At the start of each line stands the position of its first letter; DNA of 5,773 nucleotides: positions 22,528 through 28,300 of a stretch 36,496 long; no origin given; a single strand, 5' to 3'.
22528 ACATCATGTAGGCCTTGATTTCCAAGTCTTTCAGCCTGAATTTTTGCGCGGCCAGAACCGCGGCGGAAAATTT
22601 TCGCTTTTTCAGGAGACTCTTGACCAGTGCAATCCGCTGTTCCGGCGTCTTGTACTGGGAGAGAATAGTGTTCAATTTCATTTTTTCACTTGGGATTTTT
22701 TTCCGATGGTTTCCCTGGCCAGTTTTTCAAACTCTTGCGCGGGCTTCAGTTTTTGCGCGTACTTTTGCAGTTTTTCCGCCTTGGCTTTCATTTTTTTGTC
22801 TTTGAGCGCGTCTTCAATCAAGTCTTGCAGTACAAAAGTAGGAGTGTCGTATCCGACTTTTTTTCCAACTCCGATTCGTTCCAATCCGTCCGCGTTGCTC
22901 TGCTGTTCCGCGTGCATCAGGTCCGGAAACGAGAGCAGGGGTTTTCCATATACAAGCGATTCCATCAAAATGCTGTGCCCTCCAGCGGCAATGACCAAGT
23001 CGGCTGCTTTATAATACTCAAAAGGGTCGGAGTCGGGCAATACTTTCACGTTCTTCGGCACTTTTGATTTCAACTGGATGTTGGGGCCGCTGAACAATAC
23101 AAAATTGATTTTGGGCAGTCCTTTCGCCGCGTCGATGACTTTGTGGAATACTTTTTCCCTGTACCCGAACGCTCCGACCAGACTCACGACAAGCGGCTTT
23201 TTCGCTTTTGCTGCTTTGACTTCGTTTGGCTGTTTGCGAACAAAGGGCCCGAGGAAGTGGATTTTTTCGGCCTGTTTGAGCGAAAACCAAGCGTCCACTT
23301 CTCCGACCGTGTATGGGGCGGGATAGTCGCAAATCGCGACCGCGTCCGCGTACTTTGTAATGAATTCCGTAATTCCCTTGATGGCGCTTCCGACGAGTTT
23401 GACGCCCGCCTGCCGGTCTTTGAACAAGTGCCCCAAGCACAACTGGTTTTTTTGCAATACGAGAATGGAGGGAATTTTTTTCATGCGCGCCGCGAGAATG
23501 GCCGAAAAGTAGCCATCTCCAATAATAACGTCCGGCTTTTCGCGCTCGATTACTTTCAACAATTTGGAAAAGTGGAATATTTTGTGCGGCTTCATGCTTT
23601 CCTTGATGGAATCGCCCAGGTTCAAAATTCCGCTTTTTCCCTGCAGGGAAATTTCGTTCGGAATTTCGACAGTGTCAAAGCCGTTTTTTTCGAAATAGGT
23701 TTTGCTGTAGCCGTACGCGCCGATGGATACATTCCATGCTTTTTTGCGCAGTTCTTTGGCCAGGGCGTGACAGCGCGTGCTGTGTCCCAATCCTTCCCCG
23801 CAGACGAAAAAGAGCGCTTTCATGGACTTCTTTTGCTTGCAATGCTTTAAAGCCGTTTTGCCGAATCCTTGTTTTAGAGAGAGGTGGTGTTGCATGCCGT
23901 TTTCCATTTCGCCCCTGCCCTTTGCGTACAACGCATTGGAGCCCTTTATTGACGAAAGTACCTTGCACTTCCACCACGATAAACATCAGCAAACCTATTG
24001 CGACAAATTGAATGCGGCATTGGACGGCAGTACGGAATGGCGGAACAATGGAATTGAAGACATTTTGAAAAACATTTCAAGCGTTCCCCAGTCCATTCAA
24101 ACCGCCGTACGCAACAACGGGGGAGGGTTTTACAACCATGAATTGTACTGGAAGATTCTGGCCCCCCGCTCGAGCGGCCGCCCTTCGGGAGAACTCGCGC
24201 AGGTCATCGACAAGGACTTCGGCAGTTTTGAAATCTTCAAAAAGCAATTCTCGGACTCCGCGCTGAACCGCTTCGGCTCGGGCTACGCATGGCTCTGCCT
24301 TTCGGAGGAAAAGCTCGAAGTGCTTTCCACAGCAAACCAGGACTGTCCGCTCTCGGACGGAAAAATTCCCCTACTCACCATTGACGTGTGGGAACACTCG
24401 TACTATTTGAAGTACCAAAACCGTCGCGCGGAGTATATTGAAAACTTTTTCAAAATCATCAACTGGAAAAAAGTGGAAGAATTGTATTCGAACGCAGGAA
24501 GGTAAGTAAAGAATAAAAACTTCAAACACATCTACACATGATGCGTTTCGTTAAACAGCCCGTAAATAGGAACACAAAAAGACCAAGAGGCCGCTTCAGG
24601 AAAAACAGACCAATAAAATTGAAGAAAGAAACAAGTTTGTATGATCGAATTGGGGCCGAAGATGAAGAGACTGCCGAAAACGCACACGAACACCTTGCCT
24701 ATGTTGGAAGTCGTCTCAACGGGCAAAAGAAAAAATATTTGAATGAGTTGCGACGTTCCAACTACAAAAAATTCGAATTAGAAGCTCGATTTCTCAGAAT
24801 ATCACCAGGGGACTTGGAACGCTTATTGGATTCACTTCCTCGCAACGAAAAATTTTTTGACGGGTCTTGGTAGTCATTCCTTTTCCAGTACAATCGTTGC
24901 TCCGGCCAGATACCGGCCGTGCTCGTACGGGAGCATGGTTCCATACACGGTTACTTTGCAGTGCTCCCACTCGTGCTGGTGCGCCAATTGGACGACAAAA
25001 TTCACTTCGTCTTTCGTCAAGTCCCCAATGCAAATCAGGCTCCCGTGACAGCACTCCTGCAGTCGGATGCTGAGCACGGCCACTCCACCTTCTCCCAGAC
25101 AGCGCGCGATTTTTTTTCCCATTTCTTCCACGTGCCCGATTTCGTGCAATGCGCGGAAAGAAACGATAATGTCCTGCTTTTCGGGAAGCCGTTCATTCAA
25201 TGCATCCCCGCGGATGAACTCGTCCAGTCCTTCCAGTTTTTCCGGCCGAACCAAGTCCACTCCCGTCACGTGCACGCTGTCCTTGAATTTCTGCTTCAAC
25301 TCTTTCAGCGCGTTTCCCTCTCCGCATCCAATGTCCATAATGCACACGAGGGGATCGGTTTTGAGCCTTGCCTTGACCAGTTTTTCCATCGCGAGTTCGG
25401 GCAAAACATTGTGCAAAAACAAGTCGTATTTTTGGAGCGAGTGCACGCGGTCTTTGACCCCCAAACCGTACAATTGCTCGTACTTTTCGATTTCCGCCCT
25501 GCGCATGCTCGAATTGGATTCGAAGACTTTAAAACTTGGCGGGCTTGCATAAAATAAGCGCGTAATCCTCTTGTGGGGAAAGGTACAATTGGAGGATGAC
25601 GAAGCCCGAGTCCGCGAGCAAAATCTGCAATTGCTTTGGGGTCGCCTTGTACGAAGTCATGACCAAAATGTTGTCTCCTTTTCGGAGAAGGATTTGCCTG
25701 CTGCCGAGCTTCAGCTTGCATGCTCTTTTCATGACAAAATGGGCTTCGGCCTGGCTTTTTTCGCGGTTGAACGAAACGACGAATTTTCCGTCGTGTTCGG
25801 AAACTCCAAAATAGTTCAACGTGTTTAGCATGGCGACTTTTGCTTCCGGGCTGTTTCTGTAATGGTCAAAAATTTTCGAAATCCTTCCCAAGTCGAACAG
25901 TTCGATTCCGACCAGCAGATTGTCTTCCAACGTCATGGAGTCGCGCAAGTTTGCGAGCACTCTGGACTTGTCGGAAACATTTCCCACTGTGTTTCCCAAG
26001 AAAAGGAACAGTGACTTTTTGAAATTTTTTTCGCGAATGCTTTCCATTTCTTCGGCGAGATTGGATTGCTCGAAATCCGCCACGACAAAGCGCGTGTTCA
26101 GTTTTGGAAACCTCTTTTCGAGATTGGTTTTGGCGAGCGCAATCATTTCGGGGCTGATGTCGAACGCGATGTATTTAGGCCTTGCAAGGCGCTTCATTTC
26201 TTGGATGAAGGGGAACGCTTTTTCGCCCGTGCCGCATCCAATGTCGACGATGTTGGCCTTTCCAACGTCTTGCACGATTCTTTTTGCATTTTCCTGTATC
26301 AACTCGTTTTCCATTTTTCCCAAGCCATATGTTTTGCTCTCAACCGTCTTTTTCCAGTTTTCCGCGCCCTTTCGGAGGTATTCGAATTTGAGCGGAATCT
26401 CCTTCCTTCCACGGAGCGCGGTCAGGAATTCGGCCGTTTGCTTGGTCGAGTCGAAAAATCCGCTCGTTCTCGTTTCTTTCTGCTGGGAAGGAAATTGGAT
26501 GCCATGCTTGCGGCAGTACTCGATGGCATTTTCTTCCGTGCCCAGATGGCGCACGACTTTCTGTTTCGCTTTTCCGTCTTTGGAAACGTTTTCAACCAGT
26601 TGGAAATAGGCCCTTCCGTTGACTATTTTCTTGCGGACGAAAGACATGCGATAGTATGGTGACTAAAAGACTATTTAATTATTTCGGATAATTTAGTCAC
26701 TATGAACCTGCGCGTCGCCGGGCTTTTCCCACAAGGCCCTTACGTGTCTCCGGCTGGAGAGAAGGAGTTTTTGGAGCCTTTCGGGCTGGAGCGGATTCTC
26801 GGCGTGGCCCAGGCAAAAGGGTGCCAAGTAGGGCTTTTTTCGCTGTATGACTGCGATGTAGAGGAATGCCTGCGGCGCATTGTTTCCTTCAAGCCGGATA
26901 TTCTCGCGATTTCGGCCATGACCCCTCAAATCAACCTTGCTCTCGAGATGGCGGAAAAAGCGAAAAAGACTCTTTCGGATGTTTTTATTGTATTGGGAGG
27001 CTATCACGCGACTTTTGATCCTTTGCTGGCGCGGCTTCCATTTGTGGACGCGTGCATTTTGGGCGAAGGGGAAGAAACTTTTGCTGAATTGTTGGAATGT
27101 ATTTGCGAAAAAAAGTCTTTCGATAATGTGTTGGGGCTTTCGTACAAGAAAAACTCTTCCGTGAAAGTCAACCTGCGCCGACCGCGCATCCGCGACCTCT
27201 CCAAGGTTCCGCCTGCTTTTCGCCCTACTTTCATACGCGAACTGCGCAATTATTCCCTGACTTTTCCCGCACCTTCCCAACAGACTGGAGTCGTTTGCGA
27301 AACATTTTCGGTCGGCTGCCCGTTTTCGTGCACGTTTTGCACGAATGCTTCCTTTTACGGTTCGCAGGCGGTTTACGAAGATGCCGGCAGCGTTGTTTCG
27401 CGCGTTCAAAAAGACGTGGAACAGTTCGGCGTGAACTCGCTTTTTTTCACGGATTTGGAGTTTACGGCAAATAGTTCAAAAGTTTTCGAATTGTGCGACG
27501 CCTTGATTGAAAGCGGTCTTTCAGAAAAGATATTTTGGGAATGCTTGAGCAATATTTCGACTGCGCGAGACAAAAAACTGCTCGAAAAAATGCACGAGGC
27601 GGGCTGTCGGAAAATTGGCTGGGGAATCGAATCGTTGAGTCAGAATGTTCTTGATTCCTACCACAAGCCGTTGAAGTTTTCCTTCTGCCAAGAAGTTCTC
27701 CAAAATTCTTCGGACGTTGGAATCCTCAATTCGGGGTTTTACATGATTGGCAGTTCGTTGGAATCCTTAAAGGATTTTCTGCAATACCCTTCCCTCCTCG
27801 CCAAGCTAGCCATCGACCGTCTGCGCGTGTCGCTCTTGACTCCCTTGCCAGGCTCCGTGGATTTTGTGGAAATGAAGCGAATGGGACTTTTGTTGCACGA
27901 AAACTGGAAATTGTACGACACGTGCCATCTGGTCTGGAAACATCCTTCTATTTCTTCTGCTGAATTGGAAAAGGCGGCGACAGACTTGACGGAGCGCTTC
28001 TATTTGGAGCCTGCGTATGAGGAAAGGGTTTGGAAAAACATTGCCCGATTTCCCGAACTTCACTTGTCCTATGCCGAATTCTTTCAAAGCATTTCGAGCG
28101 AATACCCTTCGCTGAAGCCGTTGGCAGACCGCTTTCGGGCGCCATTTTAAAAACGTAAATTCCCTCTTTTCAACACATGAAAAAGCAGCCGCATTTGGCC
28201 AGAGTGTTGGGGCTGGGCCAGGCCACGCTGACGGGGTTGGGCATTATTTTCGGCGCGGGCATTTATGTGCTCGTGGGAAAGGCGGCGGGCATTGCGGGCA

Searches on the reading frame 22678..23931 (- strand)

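Call 65: search_protein_families(library=pfam, max_evalue=0.001, proteins=[window:22678-23931:-])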
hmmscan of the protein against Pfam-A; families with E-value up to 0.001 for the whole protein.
window:22678-23931:- (417 aa): 4 families
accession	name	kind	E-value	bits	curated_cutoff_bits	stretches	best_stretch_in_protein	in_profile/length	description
PF13528.12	Glyco_trans_1_3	-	6.1e-15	55.6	25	1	37-360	1-305/322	Glycosyl transferase family 1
PF04101.22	Glyco_tran_28_C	-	7.1e-10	39.6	22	1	293-388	54-154/166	Glycosyltransferase family 28 C-terminal domain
PF03033.26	Glyco_transf_28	-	8e-06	26.4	26.2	1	49-156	10-115/139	Glycosyltransferase family 28 N-terminal domain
PF13439.12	Glyco_transf_4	-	8.9e-05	23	28.5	1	49-157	3-101/170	Glycosyltransferase Family 4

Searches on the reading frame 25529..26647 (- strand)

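Call 65: search_protein_families(library=pfam, max_evalue=0.001, proteins=[window:25529-26647:-])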
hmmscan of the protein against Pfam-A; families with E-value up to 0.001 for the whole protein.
window:25529-26647:- (372 aa): 7 families
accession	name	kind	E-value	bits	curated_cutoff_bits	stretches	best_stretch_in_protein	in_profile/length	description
PF10017.15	Methyltransf_33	-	3.3e-42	145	23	1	75-368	6-303/304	Histidine-specific methyltransferase, SAM-dependent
PF13847.12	Methyltransf_31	-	1.2e-11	45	27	1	130-196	4-67/145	Methyltransferase domain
PF13649.12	Methyltransf_25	-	7.6e-10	39.8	27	1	133-199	1-62/97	Methyltransferase domain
PF08241.18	Methyltransf_11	-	1.2e-06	29.5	21.2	1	134-200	1-59/95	Methyltransferase domain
PF08242.18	Methyltransf_12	-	2.8e-06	28.4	30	1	134-236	1-90/98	Methyltransferase domain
PF13489.12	Methyltransf_23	-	4.4e-06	27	27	1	117-186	9-61/164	Methyltransferase domain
PF01209.24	Ubie_methyltran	-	7.1e-05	22.7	20.1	1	120-196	38-111/233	ubiE/COQ5 methyltransferase family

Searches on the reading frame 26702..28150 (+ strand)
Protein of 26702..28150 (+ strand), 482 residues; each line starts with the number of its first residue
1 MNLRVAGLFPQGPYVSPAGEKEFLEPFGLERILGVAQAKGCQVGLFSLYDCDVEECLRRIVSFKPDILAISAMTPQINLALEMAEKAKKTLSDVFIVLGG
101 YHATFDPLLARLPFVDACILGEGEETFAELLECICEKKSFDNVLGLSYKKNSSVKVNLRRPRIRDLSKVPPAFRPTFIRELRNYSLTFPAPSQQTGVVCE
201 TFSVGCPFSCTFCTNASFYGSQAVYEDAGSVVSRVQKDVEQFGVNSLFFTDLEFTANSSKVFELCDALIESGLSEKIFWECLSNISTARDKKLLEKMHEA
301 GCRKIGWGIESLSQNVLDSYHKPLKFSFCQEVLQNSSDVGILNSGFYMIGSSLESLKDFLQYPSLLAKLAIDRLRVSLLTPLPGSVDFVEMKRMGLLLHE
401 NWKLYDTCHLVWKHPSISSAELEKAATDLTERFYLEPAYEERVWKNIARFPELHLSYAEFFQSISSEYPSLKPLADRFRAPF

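Call 65: search_protein_families(library=pfam, max_evalue=0.001, proteins=[window:26702-28150:+])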
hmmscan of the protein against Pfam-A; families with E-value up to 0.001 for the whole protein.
window:26702-28150:+ (482 aa): 3 families
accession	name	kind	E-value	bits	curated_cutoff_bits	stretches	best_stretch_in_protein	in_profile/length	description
PF02310.24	B12-binding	-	9.2e-21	74.4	32.1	1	24-131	12-121/121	B12 binding domain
PF04055.27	Radical_SAM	-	1.3e-12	48.6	29.5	1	202-350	3-151/166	Radical SAM superfamily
PF19864.5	Radical_SAM_N2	-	4.3e-05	23.4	29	1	87-138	80-129/151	Radical SAM proteins, N-terminal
